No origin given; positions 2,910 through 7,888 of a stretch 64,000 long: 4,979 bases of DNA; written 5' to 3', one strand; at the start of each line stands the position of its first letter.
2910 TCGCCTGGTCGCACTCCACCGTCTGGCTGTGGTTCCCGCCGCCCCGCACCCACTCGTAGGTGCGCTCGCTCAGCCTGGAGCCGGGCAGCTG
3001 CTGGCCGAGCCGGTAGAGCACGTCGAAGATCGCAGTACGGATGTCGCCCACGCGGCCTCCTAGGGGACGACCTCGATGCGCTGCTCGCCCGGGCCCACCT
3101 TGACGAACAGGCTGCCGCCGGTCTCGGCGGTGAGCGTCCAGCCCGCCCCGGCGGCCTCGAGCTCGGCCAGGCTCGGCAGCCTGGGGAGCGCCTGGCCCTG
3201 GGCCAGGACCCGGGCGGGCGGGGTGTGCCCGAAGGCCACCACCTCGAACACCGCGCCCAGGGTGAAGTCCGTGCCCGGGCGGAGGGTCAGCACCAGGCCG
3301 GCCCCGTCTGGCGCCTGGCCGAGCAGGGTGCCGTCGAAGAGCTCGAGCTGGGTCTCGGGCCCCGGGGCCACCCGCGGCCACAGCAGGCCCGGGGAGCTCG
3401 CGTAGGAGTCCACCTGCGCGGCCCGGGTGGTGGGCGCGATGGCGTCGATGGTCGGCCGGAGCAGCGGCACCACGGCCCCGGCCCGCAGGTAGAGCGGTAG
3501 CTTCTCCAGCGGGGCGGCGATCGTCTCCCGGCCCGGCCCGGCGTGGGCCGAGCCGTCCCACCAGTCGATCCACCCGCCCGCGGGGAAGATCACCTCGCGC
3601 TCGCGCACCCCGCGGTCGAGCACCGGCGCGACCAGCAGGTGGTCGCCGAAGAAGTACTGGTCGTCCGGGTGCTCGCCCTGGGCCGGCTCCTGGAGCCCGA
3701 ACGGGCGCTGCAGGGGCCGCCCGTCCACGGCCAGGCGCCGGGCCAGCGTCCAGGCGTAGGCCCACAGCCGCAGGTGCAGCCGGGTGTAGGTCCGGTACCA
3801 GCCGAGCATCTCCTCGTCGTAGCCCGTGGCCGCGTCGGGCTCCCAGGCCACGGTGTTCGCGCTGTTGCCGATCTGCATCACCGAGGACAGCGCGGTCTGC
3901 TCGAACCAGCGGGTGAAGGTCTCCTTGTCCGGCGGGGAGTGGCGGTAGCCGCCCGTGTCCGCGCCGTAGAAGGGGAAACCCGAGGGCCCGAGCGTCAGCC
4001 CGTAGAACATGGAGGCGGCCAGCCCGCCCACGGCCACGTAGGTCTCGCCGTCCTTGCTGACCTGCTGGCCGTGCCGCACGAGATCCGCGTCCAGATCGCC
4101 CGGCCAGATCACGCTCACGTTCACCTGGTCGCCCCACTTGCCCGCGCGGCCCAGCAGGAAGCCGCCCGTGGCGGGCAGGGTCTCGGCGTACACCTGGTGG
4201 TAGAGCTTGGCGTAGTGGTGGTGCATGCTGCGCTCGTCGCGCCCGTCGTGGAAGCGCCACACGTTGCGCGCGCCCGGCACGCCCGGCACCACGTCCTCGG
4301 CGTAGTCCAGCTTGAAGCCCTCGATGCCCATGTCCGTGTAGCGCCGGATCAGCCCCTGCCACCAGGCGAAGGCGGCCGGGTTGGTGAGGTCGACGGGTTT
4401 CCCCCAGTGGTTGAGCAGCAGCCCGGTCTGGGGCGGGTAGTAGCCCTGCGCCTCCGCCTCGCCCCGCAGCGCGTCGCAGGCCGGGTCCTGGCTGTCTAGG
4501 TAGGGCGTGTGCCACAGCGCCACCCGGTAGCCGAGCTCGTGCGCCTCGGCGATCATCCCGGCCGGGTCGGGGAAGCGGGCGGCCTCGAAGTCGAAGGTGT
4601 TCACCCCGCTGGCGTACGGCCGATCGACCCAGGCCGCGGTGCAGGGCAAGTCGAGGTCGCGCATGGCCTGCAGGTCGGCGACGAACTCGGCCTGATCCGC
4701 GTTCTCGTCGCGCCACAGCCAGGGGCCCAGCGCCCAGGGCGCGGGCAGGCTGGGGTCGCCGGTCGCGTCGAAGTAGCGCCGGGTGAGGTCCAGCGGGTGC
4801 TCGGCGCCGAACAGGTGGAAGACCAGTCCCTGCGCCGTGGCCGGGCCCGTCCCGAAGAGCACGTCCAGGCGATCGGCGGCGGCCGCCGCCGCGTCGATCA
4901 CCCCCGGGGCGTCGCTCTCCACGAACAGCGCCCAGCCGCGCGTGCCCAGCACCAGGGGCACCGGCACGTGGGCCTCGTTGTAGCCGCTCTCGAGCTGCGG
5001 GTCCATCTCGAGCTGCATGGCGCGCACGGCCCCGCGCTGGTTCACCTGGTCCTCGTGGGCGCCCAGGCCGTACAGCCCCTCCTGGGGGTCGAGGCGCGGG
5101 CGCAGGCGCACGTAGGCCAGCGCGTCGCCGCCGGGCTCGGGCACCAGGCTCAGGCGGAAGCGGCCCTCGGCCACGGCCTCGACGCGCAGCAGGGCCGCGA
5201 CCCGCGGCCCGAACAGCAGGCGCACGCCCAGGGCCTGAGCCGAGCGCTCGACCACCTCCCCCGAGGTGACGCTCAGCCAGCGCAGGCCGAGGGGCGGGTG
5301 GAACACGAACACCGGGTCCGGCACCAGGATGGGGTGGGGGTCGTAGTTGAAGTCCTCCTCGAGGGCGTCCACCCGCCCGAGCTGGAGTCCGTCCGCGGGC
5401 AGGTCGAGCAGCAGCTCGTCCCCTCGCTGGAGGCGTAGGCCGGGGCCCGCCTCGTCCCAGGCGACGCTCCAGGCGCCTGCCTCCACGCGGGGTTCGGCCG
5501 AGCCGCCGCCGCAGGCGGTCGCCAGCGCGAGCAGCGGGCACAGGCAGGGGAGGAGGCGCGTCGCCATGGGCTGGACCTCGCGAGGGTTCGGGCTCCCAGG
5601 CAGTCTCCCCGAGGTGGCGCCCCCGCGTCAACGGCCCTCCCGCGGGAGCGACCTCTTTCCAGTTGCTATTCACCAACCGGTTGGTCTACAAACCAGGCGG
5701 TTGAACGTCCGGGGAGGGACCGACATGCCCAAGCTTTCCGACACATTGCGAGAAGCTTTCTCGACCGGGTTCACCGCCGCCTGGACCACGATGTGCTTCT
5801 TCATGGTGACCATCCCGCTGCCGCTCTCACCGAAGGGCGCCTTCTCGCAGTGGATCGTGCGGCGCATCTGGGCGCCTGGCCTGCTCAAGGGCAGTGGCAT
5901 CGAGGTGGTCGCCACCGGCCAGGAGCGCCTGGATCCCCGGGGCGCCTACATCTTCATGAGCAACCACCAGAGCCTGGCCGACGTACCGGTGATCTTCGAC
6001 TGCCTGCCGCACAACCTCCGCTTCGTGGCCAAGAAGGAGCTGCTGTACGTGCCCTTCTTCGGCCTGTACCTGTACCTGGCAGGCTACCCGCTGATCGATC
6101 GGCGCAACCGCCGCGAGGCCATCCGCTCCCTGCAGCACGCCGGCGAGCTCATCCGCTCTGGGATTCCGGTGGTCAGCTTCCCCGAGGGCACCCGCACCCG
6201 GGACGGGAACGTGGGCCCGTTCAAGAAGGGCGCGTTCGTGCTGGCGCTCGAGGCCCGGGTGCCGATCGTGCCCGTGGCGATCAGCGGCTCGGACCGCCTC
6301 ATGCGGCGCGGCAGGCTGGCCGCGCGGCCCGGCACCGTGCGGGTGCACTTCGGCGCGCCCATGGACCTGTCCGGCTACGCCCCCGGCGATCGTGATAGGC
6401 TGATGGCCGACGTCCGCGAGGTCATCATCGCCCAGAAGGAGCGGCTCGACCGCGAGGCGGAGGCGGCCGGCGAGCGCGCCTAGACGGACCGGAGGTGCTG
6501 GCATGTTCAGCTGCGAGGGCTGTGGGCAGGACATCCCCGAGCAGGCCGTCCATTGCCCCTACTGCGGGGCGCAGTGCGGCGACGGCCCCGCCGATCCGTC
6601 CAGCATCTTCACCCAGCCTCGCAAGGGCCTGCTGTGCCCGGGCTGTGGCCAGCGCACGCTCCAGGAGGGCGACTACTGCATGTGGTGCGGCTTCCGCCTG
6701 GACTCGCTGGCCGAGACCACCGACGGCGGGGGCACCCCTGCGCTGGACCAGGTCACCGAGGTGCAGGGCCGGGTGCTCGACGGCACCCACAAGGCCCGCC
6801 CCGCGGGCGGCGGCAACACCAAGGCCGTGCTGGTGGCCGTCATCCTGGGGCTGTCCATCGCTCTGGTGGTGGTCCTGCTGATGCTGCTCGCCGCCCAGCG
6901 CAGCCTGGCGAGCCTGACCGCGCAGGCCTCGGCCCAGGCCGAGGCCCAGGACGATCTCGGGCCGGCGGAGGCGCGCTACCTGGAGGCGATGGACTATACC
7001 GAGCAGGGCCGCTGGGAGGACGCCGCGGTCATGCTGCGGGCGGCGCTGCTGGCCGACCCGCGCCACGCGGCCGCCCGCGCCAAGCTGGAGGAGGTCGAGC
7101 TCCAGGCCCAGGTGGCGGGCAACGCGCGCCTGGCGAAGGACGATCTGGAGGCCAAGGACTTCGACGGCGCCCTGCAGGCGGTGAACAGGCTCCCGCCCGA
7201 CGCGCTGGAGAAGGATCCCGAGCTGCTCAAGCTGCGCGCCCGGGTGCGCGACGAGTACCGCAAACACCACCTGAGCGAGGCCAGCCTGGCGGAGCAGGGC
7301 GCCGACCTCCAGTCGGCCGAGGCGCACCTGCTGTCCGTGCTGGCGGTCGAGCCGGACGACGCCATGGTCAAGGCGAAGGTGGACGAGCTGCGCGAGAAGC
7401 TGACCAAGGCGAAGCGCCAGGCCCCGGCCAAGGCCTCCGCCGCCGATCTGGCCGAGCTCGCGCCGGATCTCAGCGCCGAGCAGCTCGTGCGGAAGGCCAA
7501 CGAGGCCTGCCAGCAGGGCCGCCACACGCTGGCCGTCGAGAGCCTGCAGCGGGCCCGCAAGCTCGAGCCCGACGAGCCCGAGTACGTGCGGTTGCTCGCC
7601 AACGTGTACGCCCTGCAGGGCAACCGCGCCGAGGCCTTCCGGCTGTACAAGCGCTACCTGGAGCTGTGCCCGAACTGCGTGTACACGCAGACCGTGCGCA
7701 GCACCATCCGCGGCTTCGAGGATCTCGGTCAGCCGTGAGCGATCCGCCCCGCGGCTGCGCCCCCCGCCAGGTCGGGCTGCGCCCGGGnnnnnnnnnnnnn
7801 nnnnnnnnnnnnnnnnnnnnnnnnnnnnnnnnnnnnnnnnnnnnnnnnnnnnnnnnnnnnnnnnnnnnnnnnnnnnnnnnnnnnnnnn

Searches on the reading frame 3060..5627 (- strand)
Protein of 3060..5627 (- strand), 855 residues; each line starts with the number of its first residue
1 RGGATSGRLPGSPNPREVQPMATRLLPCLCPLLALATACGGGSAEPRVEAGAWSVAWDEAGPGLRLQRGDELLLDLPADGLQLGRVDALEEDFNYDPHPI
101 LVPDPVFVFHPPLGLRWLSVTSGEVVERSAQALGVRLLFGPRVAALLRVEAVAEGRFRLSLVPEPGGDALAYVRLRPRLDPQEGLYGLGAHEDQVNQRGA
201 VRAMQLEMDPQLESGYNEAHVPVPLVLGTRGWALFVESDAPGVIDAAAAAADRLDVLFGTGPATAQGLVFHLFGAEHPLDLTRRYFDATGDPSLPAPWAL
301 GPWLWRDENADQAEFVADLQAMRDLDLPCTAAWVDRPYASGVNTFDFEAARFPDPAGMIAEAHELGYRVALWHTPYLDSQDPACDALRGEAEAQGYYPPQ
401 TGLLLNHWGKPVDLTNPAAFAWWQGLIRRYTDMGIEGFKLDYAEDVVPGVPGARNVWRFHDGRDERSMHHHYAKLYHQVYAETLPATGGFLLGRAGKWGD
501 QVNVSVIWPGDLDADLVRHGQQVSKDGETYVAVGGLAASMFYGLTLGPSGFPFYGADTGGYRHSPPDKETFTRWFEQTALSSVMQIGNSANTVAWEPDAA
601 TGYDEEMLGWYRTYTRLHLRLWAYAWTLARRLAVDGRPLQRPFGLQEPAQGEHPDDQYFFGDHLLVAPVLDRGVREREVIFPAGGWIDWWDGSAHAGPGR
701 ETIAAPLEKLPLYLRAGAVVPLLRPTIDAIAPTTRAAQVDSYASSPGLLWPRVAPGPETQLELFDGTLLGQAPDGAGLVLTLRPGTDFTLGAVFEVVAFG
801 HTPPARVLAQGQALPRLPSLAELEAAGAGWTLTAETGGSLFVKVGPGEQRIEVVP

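Call 83: search_protein_families(library=pfam, proteins=[window:3060-5627:-], max_evalue=0.0001)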
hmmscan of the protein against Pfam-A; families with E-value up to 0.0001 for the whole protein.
window:3060-5627:- (855 aa): 2 families
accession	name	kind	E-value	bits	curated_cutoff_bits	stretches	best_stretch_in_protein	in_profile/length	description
PF01055.32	Glyco_hydro_31_2nd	-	1.6e-43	149.7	23.5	1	292-628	1-328/328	Glycosyl hydrolases family 31 TIM-barrel domain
PF21365.3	Glyco_hydro_31_3rd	-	2e-19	70.3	24.4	1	636-720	1-87/87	Glycosyl hydrolase family 31 C-terminal domain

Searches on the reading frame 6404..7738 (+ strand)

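Call 83: search_protein_families(library=pfam, proteins=[window:6404-7738:+], max_evalue=0.0001)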
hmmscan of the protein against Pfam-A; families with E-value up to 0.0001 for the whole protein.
window:6404-7738:+ (444 aa): 8 families
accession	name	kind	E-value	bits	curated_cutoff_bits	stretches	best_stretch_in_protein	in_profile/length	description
PF07719.23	TPR_2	-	7e-11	41.8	27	0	393-425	2-34/34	Tetratricopeptide repeat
PF00515.34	TPR_1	-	1.8e-09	37.4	27.8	0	398-425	7-34/34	Tetratricopeptide repeat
PF13414.12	TPR_11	-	2.6e-09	37.1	26.8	1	366-406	2-42/42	TPR repeat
PF13428.12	TPR_14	-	5e-09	36.4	23.5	0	393-425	2-34/44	Tetratricopeptide repeat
PF13432.12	TPR_16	-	4.1e-08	34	32.7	1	363-424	2-63/65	Tetratricopeptide repeat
PF14559.12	TPR_19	-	6.1e-08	33.3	25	0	370-420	3-53/68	Tetratricopeptide repeat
PF14863.12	Alkyl_sulf_dimr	-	5.2e-05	24.1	26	0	339-419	52-130/139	Alkyl sulfatase dimerisation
PF12773.13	DZR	-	5.7e-05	23.6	27.3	0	37-96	1-45/45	Double zinc ribbon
